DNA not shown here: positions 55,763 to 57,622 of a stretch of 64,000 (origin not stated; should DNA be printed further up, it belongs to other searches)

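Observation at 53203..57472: Operon of a GH13 alpha-glucosidase with a PHP-phosphoesterase::GT4 glycosyltransferase fusion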

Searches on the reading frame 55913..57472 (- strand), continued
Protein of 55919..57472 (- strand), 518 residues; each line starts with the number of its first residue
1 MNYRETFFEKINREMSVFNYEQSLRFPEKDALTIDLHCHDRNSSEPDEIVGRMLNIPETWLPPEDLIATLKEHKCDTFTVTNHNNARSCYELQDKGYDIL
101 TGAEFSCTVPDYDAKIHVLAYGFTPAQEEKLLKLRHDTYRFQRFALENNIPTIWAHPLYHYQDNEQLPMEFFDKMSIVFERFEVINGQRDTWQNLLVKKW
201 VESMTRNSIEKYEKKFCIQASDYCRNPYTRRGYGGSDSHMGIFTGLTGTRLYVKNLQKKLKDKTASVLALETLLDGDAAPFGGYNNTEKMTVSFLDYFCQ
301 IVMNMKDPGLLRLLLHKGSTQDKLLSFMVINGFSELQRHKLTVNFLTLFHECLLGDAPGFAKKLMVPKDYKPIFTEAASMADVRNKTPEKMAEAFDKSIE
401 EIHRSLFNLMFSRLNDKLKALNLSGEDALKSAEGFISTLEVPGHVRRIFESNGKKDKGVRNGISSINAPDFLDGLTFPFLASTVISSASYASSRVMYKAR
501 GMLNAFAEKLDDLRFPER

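Call 28: list_cluster_members(proteins=[P0188, P0192, P0197, P0187, P0195, P0102, P0113, P0076, P0045, P0193])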
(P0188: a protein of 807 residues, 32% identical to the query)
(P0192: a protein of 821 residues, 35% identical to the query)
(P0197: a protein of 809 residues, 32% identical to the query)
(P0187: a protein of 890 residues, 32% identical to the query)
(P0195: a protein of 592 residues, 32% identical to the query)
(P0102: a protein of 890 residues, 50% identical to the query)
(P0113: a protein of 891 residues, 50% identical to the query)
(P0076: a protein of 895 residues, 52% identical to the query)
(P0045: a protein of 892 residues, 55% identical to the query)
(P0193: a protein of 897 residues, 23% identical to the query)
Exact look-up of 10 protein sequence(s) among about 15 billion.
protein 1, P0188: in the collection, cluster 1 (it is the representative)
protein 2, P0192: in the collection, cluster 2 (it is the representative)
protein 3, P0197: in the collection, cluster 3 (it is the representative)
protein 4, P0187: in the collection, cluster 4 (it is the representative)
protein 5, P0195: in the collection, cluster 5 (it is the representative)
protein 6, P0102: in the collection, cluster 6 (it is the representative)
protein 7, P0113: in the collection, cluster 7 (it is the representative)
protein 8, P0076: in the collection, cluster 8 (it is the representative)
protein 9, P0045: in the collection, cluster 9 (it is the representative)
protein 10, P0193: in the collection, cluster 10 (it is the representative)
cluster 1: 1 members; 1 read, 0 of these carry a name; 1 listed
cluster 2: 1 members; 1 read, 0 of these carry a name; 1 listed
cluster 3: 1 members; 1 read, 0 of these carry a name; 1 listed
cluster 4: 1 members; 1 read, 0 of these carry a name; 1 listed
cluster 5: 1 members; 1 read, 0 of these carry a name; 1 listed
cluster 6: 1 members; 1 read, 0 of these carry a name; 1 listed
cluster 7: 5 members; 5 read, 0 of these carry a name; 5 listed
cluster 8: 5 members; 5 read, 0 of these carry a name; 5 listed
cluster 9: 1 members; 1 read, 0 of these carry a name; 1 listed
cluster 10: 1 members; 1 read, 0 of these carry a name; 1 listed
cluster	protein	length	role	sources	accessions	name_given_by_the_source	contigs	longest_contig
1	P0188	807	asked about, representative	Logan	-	-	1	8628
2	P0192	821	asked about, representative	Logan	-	-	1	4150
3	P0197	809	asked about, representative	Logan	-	-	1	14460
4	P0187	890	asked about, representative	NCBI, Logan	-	-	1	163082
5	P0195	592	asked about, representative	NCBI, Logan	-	-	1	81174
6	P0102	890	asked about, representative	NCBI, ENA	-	-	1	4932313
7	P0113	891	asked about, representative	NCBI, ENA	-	-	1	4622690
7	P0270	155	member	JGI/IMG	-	-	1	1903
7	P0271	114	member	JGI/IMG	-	-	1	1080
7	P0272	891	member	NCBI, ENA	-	-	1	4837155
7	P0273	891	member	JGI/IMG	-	-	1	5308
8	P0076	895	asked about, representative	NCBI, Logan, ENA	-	-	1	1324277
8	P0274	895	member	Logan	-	-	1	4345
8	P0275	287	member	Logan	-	-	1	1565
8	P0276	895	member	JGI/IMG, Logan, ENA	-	-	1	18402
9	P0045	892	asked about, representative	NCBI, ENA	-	-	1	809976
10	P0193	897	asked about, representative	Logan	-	-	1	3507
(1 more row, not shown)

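Call 30: find_related_loci(query=A2, collection=genome_contigs, flank=8000)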
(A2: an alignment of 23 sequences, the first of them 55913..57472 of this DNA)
Query A2 (520 aa) in genome_contigs; peptide patterns used: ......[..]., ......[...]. (x = any residue, [..] = any of these).
396 stretches matched a pattern; 386 encode a relative of the query (tblastn E <= 1e-3); the best 80 are kept; 80 distinct loci.
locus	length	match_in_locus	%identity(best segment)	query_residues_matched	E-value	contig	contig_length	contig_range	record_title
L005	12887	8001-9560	82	1-520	0e+0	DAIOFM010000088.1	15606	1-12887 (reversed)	MAG TPA_asm: Spirochaetota bacterium isolate CTOTU18388 NODE_2153_length_15606_cov_6.701498, whole genome shotgun sequen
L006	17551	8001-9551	82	1-520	0e+0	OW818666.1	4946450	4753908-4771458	metagenome genome assembly, chromosome: 1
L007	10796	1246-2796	82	1-520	0e+0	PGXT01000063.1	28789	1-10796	MAG: Spirochaetae bacterium HGW-Spirochaetae-5 bjp_ig2069_scaffold_1821, whole genome shotgun sequence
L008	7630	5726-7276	82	1-520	0e+0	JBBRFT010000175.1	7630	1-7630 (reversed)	MAG: Spirochaetota bacterium isolate Co_metawrap_2586 Cmw_2586_k141_2361605_length_7630_cov_12.0000, whole genome shotgu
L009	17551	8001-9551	82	1-520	0e+0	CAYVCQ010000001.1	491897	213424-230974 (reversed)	MAG TPA_asm: uncultured Leptospirales bacterium isolate SRP302447_co2_803 genome assembly, contig: NODE_34_length_491897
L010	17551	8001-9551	80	1-520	0e+0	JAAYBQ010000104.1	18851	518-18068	MAG: Spirochaetes bacterium isolate AS06rmzACSIP_338 175116_AS06, whole genome shotgun sequence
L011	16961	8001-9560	84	1-520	0e+0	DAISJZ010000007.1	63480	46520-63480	MAG TPA_asm: Spirochaetota bacterium isolate CTOTU18752 NODE_336_length_63480_cov_18.868680, whole genome shotgun sequen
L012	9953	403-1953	80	1-520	0e+0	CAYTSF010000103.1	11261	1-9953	MAG TPA_asm: uncultured Leptospirales bacterium isolate SRP220891_co1_11 genome assembly, contig: NODE_11090_length_1126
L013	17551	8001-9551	79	1-520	0e+0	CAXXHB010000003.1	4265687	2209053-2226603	MAG: Spirochaetota bacterium isolate 9c02a98b-b84c-44b5-ab69-c94782187e37 genome assembly, contig: contig_3, whole genom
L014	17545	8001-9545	72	1-520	0e+0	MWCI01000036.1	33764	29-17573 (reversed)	MAG: Spirochaetes bacterium ADurb.Bin218 BWY23_contig000036, whole genome shotgun sequence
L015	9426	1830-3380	66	1-520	0e+0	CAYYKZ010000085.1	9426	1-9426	MAG TPA_asm: uncultured Leptospirales bacterium isolate binchicken_co42_427 genome assembly, contig: NODE_12458_length_9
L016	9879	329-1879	66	1-520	0e+0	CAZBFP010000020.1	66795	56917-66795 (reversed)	MAG TPA_asm: uncultured Leptospirales bacterium isolate SRP241326_co3_324 genome assembly, contig: NODE_722_length_66795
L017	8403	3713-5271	96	1-520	0e+0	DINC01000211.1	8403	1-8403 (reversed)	MAG TPA_asm: Spirochaetia bacterium UBA5550 UBA5550_contig_2353, whole genome shotgun sequence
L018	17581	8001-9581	62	1-520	0e+0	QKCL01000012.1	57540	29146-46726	MAG: Spirochaetes bacterium isolate SZUA-423 scaffold_804, whole genome shotgun sequence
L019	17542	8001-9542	62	1-520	0e+0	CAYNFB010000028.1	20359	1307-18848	MAG TPA_asm: uncultured Leptospirales bacterium isolate binchicken_co42_9 genome assembly, contig: NODE_3358_length_2035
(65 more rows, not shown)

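Call 56: find_encoding_contigs(protein=P0187, flank=8000, max_places=1)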
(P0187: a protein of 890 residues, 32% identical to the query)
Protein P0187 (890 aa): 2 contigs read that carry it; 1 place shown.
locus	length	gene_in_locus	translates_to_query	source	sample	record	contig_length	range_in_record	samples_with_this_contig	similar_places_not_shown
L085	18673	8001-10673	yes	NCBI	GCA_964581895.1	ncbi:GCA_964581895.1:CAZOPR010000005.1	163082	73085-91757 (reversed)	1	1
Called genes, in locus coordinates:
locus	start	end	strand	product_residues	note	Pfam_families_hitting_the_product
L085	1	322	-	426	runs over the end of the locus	PF00535:Glycos_transf_2, PF13641:Glyco_tranf_2_3 (faint), PF00535:Glycos_transf_2 (weak), PF13506:Glyco_transf_21 (weak)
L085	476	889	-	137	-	PF02579:Nitro_FeMo-Co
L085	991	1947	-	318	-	PF23023:Anti-Pycsar_Apyc1, PF00753:Lactamase_B, PF12706:Lactamase_B_2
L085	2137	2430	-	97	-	PF02001:DUF134, PF04545:Sigma70_r4 (weak)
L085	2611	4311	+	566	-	PF00245:Alk_phosphatase, PF01676:Metalloenzyme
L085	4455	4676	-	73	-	-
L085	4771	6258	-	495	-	-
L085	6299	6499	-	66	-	-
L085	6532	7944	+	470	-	PF03721:UDPG_MGDP_dh_N, PF00984:UDPG_MGDP_dh, PF03720:UDPG_MGDP_dh_C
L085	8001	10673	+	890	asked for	PF13439:Glyco_transf_4 (weak), PF20706:GT4-conflict (faint), PF00534:Glycos_transf_1, PF13692:Glyco_trans_1_4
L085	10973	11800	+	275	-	PF14512:TM1586_NiRdase (faint), PF00881:Nitroreductase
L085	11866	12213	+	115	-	-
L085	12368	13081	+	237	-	PF00293:NUDIX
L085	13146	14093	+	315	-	PF01145:Band_7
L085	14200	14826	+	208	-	-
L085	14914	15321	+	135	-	-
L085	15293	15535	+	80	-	-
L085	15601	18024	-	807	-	PF00403:HMA, PF00122:E1-E2_ATPase, PF00702:Hydrolase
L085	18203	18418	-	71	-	PF00403:HMA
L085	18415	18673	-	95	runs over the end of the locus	PF02583:Trns_repr_metal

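Call 57: find_encoding_contigs(protein=P0197, flank=8000, max_places=1)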
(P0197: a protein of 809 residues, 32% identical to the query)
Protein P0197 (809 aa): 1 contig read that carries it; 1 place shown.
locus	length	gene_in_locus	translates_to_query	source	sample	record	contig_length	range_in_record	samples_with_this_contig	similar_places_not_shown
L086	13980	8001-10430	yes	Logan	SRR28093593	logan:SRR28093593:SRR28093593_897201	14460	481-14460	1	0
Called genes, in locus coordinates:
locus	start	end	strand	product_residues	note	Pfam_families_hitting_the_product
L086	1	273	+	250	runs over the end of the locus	?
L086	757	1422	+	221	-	PF19027:DUF5752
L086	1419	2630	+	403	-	PF21269:TreT_GT1, PF20706:GT4-conflict, PF00534:Glycos_transf_1, PF13692:Glyco_trans_1_4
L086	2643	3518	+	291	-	PF00892:EamA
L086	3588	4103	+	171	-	PF00210:Ferritin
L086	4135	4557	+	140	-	-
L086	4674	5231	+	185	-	PF01641:SelR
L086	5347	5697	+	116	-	-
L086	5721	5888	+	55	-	PF01679:Pmp3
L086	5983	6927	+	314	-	PF04463:2-thiour_desulf, PF08349:DUF1722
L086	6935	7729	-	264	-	PF02673:BacA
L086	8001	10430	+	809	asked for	PF13439:Glyco_transf_4, PF00534:Glycos_transf_1, PF13692:Glyco_trans_1_4, PF20706:GT4-conflict (weak)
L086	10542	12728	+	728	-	PF00999:Na_H_Exchanger, PF00359:PTS_EIIA_2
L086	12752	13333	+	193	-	PF02525:Flavodoxin_2, PF03358:FMN_red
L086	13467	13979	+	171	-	?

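Call 58: find_encoding_contigs(protein=P0188, flank=8000, max_places=1)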
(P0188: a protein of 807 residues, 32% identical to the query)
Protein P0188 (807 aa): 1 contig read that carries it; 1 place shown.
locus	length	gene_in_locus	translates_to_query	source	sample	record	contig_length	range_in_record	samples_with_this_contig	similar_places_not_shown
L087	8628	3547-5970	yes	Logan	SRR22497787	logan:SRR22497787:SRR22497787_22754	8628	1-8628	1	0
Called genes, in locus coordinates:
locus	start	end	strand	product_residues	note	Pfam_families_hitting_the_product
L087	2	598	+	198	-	?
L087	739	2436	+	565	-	PF03130:HEAT_PBS (faint), PF13646:HEAT_2 (weak)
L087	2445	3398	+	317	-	-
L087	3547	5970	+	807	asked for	PF13439:Glyco_transf_4, PF13579:Glyco_trans_4_4 (weak), PF20706:GT4-conflict, PF00534:Glycos_transf_1, PF13692:Glyco_trans_1_4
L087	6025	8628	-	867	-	?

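Call 63: find_related_loci(query=A4, collection=metagenome_contigs, flank=8000)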
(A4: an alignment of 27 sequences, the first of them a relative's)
Query A4 (809 aa) in metagenome_contigs; peptide patterns used: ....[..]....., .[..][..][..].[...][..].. (x = any residue, [..] = any of these).
600 stretches matched a pattern (row limit reached: there are more); 554 encode a relative of the query (tblastn E <= 1e-3); the best 80 are kept; 80 distinct loci.
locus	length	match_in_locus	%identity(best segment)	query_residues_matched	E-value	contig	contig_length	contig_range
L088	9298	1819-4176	43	1-785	0e+0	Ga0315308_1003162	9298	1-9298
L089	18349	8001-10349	42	5-787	0e+0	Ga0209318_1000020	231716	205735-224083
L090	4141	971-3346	42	1-798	0e+0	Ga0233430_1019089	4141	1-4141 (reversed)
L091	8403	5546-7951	40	1-797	0e+0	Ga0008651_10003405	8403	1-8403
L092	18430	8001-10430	40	2-809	0e+0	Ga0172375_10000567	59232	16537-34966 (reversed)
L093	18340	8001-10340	41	4-789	0e+0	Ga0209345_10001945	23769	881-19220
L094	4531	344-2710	40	1-793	0e+0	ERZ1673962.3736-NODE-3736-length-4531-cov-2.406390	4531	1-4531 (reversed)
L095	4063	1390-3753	40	1-788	0e+0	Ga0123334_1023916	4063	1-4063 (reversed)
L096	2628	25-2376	41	1-786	0e+0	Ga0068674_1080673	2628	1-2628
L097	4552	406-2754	41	1-785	0e+0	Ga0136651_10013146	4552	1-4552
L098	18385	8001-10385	37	1-796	0e+0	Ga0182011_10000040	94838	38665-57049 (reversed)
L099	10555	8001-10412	40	1-798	0e+0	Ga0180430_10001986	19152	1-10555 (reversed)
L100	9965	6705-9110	41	1-806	0e+0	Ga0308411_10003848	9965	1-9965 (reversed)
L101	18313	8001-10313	40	5-786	0e+0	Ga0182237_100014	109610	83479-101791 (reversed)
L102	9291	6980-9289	40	5-785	0e+0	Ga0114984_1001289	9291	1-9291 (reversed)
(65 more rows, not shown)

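Call 73: search_protein_families(library=pfam, alignment_id=A4, max_evalue=0.01)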
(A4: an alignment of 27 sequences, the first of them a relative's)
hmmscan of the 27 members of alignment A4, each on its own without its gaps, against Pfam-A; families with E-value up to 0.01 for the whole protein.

A. member 1, P0197 (809 aa): 5 families
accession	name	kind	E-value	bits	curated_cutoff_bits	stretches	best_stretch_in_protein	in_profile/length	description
PF00534.26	Glycos_transf_1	-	6.2e-29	101.2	26.4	1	607-752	6-157/172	Glycosyl transferases group 1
PF13692.12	Glyco_trans_1_4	-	5.3e-24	85.5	27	1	615-752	2-141/142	Glycosyl transferases group 1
PF13439.12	Glyco_transf_4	-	5.4e-10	40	28.5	1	423-594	2-169/170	Glycosyltransferase Family 4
PF20706.3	GT4-conflict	-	4.5e-06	26.3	26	1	678-722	272-316/385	Family 4 Glycosyltransferase in conflict systems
PF02811.25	PHP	-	0.002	18.9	26.4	0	27-69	11-53/164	PHP domain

B. families by the number of members that match (of 27 scanned): 11 families
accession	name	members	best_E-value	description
PF13439.12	Glyco_transf_4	27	1.2e-30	Glycosyltransferase Family 4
PF00534.26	Glycos_transf_1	26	7.3e-41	Glycosyl transferases group 1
PF13692.12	Glyco_trans_1_4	26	4.9e-37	Glycosyl transferases group 1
PF20706.3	GT4-conflict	26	3.8e-14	Family 4 Glycosyltransferase in conflict systems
PF13579.12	Glyco_trans_4_4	18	2e-19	Glycosyl transferase 4-like domain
PF13524.12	Glyco_trans_1_2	16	5.9e-07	Glycosyl transferase-like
PF02811.25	PHP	11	7.8e-06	PHP domain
PF13263.12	PHP_C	9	9.4e-06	PHP-associated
PF13477.12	Glyco_trans_4_2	3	0.0035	Glycosyl transferase 4-like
PF02350.25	Epimerase_2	1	0.00098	UDP-N-acetylglucosamine 2-epimerase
PF04676.19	CwfJ_C_2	1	0.0065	Protein similar to CwfJ C-terminus 2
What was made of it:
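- On PHP superfamily (PF02811): Members of the second clade reach E 7.8e-6 for PHP and 9.4e-6 for PHP_C (call 73).
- Checked: In that clade 11 of 27 members hit PF02811 and 9 hit PHP_C (call 73).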

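Call 84: find_encoding_contigs(protein=P0128, flank=6000, max_places=2)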
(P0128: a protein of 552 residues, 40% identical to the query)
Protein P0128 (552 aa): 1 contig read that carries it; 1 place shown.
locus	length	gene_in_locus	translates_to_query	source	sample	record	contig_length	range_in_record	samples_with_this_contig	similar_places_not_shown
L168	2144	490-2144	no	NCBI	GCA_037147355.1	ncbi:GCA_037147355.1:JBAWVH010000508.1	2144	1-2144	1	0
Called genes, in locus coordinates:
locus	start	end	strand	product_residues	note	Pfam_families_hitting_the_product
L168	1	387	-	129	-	?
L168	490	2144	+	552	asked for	?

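Call 85: find_encoding_contigs(protein=P0134, flank=6000, max_places=2)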
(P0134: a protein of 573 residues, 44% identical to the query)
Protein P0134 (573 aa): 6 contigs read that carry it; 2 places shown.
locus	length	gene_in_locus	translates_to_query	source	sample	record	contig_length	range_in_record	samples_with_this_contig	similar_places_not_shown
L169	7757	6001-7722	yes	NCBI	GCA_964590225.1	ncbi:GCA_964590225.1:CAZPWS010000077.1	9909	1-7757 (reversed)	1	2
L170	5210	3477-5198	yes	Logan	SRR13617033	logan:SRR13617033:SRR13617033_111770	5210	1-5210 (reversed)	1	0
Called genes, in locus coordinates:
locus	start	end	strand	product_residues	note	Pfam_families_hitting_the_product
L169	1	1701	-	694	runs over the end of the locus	PF13089:PP_kinase_N, PF02503:PP_kinase, PF17941:PP_kinase_C_1, PF13091:PLDc_2 (faint), PF13090:PP_kinase_C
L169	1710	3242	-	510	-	PF02541:Ppx-GppA, PF21447:Ppx-GppA_III, PF01966:HD, PF24391:HD-CE (faint)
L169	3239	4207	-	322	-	PF00480:ROK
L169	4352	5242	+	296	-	PF13444:Acetyltransf_5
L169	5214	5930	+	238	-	PF01553:Acyltransferase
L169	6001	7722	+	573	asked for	-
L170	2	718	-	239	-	?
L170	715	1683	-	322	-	PF00480:ROK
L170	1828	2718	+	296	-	PF13444:Acetyltransf_5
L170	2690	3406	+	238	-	PF01553:Acyltransferase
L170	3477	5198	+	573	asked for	-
